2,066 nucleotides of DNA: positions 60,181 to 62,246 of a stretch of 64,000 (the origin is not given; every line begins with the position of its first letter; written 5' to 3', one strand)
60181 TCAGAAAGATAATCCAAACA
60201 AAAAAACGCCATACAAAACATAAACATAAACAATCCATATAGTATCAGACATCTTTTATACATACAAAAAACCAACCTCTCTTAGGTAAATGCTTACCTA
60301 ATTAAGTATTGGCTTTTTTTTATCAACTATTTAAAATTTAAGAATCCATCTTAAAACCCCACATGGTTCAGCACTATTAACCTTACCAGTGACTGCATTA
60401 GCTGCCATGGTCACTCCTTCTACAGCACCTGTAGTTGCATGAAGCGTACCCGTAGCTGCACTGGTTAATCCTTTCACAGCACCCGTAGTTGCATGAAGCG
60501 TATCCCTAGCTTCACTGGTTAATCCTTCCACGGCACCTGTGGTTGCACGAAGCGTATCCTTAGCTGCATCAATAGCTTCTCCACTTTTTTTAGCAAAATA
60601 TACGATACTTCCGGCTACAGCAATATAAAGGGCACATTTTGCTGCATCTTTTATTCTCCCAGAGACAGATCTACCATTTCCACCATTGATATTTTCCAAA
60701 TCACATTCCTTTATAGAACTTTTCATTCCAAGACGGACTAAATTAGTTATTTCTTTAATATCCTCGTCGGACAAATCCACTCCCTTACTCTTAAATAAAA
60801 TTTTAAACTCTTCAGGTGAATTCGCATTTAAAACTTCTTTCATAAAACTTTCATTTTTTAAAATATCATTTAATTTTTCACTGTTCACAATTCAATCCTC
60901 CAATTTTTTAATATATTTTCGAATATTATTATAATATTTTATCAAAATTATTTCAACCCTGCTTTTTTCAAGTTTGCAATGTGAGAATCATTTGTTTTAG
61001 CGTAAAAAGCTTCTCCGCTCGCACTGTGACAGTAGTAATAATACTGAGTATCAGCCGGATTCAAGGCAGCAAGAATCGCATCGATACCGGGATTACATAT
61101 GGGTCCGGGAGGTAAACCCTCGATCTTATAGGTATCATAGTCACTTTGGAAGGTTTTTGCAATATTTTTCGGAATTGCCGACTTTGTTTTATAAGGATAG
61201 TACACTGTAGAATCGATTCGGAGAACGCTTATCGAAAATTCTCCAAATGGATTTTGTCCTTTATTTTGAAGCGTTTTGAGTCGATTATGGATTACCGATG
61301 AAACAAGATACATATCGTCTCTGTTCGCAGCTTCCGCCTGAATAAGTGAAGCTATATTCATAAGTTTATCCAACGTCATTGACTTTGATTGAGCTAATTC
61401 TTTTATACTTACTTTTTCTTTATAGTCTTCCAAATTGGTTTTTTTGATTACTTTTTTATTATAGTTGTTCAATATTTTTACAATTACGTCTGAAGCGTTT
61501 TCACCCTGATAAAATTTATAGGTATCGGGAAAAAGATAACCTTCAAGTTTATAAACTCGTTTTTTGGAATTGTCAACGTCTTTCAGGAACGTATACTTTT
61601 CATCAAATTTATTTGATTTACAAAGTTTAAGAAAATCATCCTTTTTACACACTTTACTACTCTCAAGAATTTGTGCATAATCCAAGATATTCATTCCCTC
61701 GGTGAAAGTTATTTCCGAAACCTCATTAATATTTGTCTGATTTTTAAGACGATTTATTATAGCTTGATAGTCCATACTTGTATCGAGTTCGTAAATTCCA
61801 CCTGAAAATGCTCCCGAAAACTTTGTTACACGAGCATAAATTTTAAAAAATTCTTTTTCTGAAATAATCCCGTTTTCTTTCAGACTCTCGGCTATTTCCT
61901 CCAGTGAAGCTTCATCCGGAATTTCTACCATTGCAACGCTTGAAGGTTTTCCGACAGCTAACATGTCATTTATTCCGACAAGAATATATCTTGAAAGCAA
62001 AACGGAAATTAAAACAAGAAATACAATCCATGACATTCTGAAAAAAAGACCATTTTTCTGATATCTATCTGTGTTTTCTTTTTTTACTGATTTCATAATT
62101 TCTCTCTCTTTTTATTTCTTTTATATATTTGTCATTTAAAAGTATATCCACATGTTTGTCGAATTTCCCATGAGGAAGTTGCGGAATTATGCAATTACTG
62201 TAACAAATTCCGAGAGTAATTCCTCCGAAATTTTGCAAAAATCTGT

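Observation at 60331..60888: Nif11/GG-leader protein with TM helix and 18-aa triple repeat embedded in a cell-wall operon (mltG - X - class B PBP), at an FtsL-like position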

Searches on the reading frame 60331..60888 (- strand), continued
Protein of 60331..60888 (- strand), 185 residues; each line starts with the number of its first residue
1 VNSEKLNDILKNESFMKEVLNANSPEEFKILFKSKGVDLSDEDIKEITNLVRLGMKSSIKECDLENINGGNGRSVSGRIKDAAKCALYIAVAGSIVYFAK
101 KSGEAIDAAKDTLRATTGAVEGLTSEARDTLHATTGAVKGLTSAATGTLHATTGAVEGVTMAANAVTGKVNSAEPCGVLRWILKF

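Call 44: search_protein_families(library=ncbifam, alignment_id=A4, max_evalue=0.01)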
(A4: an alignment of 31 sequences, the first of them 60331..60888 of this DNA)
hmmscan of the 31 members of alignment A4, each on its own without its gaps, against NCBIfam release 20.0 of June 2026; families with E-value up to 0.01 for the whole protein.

A. member 1, window:60331-60888:- (185 aa): 1 family
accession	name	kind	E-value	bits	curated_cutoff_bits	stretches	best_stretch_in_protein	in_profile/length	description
TIGR03798.1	leader_Nif11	subfamily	0.0029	17.8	32.3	1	11-70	15-68/68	Nif11-like leader peptide family RiPP precursor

B. families by the number of members that match (of 31 scanned): 16 families
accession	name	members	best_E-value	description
TIGR03798.1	leader_Nif11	15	3.7e-06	Nif11-like leader peptide family RiPP precursor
NF038399.1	NH_RiPP_Os17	2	0.0026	Os1348 family NHLP clan protein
TIGR04319.1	SerAla_Lrha_rpt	1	0.0017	Ser-Ala-175 repeat protein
TIGR04527.1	mycoplas_twoTM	1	0.0022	MG_279/MG_280 family protein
NF038167.1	cyan_ocin_like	1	0.003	CTB family bacteriocin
NF045939.1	MHJ_0274_fam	1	0.0034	MHJ_0274 family protein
NF008159.0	PRK10911.1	1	0.0035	oligopeptidase A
TIGR03949.1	bact_IIb_cerein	1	0.0043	class IIb bacteriocin, lactobin A/cerein 7B family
NF003198.0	PRK04169.1-2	1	0.0051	geranylgeranylglyceryl/heptaprenylglyceryl phosphate synthase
NF010723.1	PRK14125.1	1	0.0051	cell division suppressor protein YneA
NF052432.1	TC0500_fam_Inc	1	0.0061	TC0500 family inclusion membrane protein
TIGR04495.1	RiPP_XyeA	1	0.0071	XyeA family cyclophane-containing RiPP triceptide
TIGR01163.1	rpe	1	0.008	ribulose-phosphate 3-epimerase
NF051447.1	HblD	1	0.0086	hemolysin BL lytic component L1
TIGR01906.1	integ_TIGR01906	1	0.0089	TIGR01906 family membrane protein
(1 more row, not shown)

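Call 46: find_encoding_contigs(protein=P0010, flank=6000, max_places=2)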
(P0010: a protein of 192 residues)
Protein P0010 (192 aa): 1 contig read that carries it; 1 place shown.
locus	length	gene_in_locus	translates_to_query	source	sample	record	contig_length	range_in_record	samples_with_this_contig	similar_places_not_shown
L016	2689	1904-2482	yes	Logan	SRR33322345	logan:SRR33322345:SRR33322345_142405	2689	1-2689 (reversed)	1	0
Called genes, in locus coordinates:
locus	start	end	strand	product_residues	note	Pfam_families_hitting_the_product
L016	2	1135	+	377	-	?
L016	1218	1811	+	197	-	-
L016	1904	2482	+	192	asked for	-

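Call 47: find_encoding_contigs(protein=P0030, flank=6000, max_places=2)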
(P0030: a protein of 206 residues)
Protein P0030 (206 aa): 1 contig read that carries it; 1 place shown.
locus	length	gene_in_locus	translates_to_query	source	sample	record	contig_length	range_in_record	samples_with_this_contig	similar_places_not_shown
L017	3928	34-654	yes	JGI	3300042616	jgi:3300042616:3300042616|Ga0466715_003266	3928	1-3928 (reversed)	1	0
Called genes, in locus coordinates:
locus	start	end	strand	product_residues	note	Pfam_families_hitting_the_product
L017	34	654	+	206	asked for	-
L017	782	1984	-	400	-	PF00155:Aminotran_1_2, PF01041:DegT_DnrJ_EryC1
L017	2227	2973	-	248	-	PF02397:Bac_transf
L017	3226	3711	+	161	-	-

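Call 48: find_encoding_contigs(protein=P0043, flank=6000, max_places=2)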
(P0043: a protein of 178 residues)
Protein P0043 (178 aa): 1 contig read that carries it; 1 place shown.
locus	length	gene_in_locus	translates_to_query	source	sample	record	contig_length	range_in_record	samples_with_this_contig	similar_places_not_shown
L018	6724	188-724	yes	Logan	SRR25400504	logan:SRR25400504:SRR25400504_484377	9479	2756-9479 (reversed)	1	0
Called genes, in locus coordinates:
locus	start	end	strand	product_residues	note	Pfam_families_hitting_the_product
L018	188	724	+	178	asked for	-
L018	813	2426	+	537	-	PF00905:Transpeptidase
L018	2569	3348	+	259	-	PF02511:Thy1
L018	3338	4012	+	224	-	PF01712:dNK, PF02223:Thymidylate_kin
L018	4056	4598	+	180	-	PF01965:DJ-1_PfpI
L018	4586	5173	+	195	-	PF01812:5-FTHF_cyc-lig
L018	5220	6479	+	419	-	PF02618:YceG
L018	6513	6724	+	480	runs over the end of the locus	PF02749:QRPTase_N (weak), PF17767:NAPRTase_N, PF04095:NAPRTase (weak), PF17956:NAPRTase_C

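Call 51: search_solved_structures(query=window:60331-60888:-, max_evalue=10)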
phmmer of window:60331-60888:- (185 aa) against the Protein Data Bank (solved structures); distinct sequences matched with E-value up to 10: 5.
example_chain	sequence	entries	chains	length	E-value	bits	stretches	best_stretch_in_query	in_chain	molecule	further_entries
9ki1_0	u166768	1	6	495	0.64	13.2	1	96-164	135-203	DNA circularization protein N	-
6zxm_A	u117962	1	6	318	0.85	12.8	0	11-104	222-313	Putative GGDEF/response regulator receiver domain protein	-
6zxb_A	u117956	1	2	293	0.85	12.8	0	14-104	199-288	Putative GGDEF/response regulator receiver domain protein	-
6zxc_A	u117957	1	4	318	1.1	12.4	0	14-104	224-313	Putative GGDEF/response regulator receiver domain protein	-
2qqp_B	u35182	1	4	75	1.3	12.2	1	131-169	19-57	p81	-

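Call 86: predict_structure(alignment_id=A7)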
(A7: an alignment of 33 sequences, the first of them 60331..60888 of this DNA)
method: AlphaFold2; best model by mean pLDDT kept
length: 185 residues; sequences in the alignment: 33
mean_pLDDT: 61.2   pTM: 0.39
mean pLDDT of the five models: 61.2, 57.0, 56.9, 55.5, 52.3
residues with pLDDT >= 90: 18; 70-90: 34; 50-70: 82; < 50: 51
segments of 3 or more residues with pLDDT < 50: 61-73, 151-185
pLDDT, mean of each block of 10 residues (from residue 1): 81 88 90 92 83 61 46 50 57 60 56 58 62 63 55 39 36 37 38
secondary structure, 60 per line:
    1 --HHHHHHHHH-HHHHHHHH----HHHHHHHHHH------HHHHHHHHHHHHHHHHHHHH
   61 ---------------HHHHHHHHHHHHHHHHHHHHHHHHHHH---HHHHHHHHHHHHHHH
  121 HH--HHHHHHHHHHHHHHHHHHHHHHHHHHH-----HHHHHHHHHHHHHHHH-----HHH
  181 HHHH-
elements in order: H3-11 H13-20 H25-34 H41-60 H76-102 H106-122 H125-151 H157-172 H178-184

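Call 89: fold_search(model_id=the predicted structure, library=pdb)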
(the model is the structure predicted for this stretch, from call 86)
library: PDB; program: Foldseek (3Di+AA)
matches with E <= 10: 50; with E <= 0.001: 0
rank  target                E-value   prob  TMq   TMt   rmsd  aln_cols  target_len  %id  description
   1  4m3d                  2.4e+00  0.08  0.22  0.21  13.1       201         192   12  Rapid and efficient design of new inhibitors of Mycobacterium tuberculosis transcriptional repressor EthR using fragment (released 2014-06-25)
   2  9bv1_V                2.6e+00  0.14  0.26  0.13  14.5       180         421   10  M2A Midnolin-Proteasome (translocating) (released 2025-06-11)
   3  5sv0_D                2.7e+00  0.06  0.19  0.18  20.1       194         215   15  Structure of the ExbB/ExbD complex from E. coli at pH 7.0 (released 2016-09-28)
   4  5oma_C                3.0e+00  0.09  0.26  0.22  16.5       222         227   12  CH3 chimera of human 14-3-3 sigma with the StARD1 peptide including Ser57 (released 2017-10-11)
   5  5sv0_F                3.0e+00  0.08  0.22  0.19  20.9       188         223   16  Structure of the ExbB/ExbD complex from E. coli at pH 7.0 (released 2016-09-28)
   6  8zak_A                3.3e+00  0.10  0.22  0.16  17.7       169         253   12  Crystal structure of the channel protein CorA from Campylobacter jejuni in complex with Ni2+ (released 2024-06-19)
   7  6uan_Z                3.3e+00  0.09  0.26  0.22  16.9       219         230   11  B-Raf:14-3-3 complex (released 2019-09-25)
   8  4tql_A                3.3e+00  0.08  0.21  0.17  28.7       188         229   11  Computationally designed three helix bundle (released 2014-10-15)
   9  5sv0_A                3.6e+00  0.06  0.19  0.16  20.2       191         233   13  Structure of the ExbB/ExbD complex from E. coli at pH 7.0 (released 2016-09-28)
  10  6o6o_B                3.6e+00  0.03  0.17  0.17  13.2       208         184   15  Structure of the regulator FasR from Mycobacterium tuberculosis (released 2020-03-11)
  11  3p1r_A                4.2e+00  0.07  0.24  0.20  16.5       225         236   12  Crystal structure of human 14-3-3 sigma C38V/N166H in complex with TASK-3 peptide (released 2011-10-12)
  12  6tyi_A                4.2e+00  0.05  0.19  0.16  21.3       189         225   15  ExbB-ExbD complex in MSP1E3D1 nanodisc (released 2019-10-16)
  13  4ryk_A                4.4e+00  0.20  0.40  0.27  12.3       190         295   13  Crystal structure of a putative transcriptional regulator from Listeria monocytogenes EGD-e (released 2015-01-07)
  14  4qli_A                4.4e+00  0.06  0.24  0.20  16.4       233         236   11  A novel phospho-switch in the linker region of the snail zinc finger protein which regulates 14-3-3 association, DNA b (released 2015-06-17)
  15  5aiz                  4.6e+00  0.12  0.23  0.34  12.8       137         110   12  The PIAS-like coactivator Zmiz1 is a direct and selective cofactor of Notch1 in T-cell development and leukemia (released 2015-10-28)
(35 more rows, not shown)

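Call 92: search_protein_families(library=ncbifam, alignment_id=A8, max_evalue=0.001)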
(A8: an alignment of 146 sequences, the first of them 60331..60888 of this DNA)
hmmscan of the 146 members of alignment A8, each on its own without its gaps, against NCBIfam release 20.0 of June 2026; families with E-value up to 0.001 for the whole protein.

A. member 1, window:60331-60888:- (185 aa): 0 families

B. families by the number of members that match (of 146 scanned): 10 families
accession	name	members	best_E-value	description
TIGR03798.1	leader_Nif11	92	1e-09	Nif11-like leader peptide family RiPP precursor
TIGR03949.1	bact_IIb_cerein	14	3.4e-08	class IIb bacteriocin, lactobin A/cerein 7B family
NF038034.1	lactGbeta_entB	3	0.00017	lactococcin G-beta/enterocin 1071B family bacteriocin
NF038399.1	NH_RiPP_Os17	3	0.00021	Os1348 family NHLP clan protein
NF038167.1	cyan_ocin_like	3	0.00037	CTB family bacteriocin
TIGR03793.1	leader_NHLP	2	0.00047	NHLP leader peptide family RiPP precursor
TIGR01847.1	bacteriocin_sig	1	0.00024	bacteriocin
TIGR00115.1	tig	1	0.00026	trigger factor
NF047909.1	CellAnchorMapZStrp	1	0.00066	cell division site-positioning protein MapZ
NF004564.0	PRK05901.2-2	1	0.00075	RNA polymerase sigma factor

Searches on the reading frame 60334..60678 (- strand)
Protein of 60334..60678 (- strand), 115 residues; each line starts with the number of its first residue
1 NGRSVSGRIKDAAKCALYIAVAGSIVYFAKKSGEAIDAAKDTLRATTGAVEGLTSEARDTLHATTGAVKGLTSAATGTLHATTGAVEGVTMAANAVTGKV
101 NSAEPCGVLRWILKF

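Call 67: find_homologous_proteins(query=A6, max_evalue=0.001)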
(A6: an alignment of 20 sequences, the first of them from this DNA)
Query A6 (20 sequences) (115 aa, profile of the alignment): 8 proteins with E <= 0.001 among 4050 candidates.
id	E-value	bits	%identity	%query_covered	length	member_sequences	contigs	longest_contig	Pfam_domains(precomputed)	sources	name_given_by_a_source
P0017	7.4e-20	89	20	98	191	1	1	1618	-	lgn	-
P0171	3.8e-18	84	21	97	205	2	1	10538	-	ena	-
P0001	8.1e-18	83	93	100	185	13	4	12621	-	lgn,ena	-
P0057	5.4e-17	80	21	78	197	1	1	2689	-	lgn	-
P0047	3.4e-16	77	-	-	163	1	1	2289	-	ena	-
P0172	3.5e-16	77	-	-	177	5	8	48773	-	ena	-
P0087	1.4e-12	66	27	54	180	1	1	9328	-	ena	-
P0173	2.3e-11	62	-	-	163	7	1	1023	-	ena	-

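Call 68: find_encoding_contigs(protein=P0172, flank=7000, max_places=3)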
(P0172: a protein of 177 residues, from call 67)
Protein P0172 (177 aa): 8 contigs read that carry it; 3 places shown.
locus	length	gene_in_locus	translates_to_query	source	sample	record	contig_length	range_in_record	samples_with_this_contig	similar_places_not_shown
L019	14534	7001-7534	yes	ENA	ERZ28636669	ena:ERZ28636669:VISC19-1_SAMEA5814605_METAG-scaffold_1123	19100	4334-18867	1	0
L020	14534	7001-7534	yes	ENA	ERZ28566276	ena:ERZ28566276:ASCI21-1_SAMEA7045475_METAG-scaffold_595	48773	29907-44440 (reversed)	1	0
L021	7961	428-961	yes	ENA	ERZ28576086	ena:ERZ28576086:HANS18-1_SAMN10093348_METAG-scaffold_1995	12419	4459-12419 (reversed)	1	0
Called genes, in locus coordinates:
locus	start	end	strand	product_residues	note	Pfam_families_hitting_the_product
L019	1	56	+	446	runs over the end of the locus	-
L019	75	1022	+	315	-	PF03572:Peptidase_S41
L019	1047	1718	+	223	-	PF00156:Pribosyltran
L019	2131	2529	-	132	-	PF13560:HTH_31, PF12844:HTH_19, PF13443:HTH_26 (weak), PF01381:HTH_3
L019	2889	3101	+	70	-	-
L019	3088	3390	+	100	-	PF04297:UPF0122 (weak), PF04545:Sigma70_r4, PF08281:Sigma70_r4_2 (weak)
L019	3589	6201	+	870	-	PF00171:Aldedh, PF00465:Fe-ADH, PF13685:Fe-ADH_2 (faint), PF25137:ADH_Fe_C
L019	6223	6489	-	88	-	PF12116:SpoIIID, PF05225:HTH_psq (faint)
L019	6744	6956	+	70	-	-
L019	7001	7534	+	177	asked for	-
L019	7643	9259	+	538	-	PF03717:PBP_dimer (faint), PF00905:Transpeptidase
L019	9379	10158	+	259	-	PF02511:Thy1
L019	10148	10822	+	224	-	PF01712:dNK, PF02223:Thymidylate_kin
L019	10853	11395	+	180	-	PF01965:DJ-1_PfpI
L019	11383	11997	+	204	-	PF01812:5-FTHF_cyc-lig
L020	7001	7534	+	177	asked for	-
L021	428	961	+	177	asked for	-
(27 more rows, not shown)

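Call 69: find_encoding_contigs(protein=P0171, flank=7000, max_places=2)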
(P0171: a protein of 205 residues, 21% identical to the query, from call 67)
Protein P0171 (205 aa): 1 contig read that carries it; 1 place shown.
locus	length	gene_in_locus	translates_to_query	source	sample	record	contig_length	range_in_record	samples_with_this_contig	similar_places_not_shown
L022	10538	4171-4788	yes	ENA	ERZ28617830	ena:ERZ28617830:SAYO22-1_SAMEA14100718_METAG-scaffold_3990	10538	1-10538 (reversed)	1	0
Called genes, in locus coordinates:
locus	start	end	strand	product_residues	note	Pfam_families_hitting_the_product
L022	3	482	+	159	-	?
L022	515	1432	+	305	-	PF09924:LPG_synthase_C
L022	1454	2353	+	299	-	PF13527:Acetyltransf_9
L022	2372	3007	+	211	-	PF01812:5-FTHF_cyc-lig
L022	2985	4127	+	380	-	PF02618:YceG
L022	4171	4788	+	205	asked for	-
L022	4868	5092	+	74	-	-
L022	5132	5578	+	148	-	-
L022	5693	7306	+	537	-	PF03717:PBP_dimer (faint), PF00905:Transpeptidase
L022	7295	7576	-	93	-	-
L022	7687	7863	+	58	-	-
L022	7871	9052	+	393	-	PF01467:CTP_transf_like (weak), PF05636:HIGH_NTase1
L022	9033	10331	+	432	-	PF08245:Mur_ligase_M, PF02875:Mur_ligase_C, PF27239:FOL3_C (faint)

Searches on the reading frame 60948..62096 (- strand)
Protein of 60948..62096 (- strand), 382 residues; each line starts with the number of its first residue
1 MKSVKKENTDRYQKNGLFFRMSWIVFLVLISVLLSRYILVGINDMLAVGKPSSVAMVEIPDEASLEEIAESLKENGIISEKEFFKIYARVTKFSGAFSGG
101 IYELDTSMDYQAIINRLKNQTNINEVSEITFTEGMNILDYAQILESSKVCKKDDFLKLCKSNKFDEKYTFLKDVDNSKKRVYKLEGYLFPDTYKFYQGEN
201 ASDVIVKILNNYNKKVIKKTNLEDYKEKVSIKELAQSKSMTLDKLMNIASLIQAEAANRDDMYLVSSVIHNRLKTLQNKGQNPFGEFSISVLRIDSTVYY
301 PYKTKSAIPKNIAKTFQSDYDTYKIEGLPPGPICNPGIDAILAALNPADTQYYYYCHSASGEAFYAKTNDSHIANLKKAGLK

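Call 3: search_protein_families(library=pfam, proteins=[window:60948-62096:-], max_evalue=1)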
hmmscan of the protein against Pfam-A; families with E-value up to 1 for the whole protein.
window:60948-62096:- (382 aa): 1 family
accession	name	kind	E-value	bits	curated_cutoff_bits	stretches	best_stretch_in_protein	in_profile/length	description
PF02618.21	YceG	-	3e-72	243.8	32.4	1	57-378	1-275/275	YceG-like family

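Call 4: search_protein_families(library=ncbifam, proteins=[window:60948-62096:-], max_evalue=1)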
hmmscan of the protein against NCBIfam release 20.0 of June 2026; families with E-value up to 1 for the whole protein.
window:60948-62096:- (382 aa): 3 families
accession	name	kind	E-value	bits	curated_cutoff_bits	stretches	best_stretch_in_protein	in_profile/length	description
TIGR00247.1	TIGR00247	hypoth_equivalog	1.2e-42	146.3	103.4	1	33-375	17-336/347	endolytic transglycosylase MltG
NF007619.0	PRK10270.1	equivalog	4.7e-20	71.9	532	1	69-372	54-323/340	cell division protein YceG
NF010723.1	PRK14125.1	equivalog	0.0066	16.4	60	1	21-85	4-63/87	cell division suppressor protein YneA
